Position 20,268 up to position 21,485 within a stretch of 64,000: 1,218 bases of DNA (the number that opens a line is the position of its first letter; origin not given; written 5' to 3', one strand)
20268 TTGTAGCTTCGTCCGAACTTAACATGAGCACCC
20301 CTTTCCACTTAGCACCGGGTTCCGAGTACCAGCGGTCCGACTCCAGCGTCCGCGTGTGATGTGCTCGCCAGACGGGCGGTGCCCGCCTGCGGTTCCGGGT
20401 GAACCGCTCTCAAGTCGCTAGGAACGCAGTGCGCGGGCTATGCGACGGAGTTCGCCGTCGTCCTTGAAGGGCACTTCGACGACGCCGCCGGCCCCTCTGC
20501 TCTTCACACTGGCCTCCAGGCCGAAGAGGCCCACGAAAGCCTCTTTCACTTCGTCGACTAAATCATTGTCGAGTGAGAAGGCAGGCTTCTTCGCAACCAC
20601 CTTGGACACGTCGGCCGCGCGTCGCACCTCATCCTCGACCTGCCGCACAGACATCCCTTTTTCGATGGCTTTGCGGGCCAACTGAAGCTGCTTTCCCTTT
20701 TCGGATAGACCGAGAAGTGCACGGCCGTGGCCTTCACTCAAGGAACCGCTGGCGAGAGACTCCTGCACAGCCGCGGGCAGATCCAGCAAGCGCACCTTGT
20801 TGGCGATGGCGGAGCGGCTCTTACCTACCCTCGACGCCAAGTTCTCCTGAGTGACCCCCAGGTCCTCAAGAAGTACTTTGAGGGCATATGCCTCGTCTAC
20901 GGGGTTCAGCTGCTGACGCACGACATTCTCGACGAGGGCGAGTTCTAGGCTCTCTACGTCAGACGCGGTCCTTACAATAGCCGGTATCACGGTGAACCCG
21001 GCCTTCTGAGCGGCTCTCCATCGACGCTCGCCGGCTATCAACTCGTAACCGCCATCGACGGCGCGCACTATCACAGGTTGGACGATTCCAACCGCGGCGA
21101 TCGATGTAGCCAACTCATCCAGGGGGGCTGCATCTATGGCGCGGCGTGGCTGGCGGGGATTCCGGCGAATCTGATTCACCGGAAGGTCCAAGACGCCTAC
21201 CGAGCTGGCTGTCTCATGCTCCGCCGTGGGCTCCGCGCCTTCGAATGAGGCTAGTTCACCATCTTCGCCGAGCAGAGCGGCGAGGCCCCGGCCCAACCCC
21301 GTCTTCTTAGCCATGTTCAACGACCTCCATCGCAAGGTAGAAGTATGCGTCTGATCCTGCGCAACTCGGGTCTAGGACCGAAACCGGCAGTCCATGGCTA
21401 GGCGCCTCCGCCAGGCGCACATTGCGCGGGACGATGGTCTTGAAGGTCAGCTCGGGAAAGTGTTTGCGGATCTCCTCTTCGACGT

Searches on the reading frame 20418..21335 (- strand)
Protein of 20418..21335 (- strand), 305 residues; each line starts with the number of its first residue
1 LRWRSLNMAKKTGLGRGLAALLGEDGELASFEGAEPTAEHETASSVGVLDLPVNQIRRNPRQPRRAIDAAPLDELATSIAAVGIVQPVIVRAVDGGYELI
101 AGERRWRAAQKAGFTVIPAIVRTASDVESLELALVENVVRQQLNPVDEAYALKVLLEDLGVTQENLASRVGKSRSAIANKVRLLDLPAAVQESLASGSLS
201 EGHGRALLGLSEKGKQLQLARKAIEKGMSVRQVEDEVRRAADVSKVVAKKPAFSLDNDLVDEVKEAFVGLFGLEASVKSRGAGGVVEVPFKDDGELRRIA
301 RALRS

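Call 68: search_protein_families(library=pfam, proteins=[window:20418-21335:-], max_evalue=0.0001)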
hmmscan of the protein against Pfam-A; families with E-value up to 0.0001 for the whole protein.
window:20418-21335:- (305 aa): 2 families
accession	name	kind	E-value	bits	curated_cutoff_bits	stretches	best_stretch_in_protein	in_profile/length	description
PF17762.8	HTH_ParB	-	1.4e-35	121.9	22.6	1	141-240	1-100/102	ParB HTH domain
PF02195.25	ParB_N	-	7.7e-32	109.7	26.3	1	49-138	4-94/95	ParB N-terminal domain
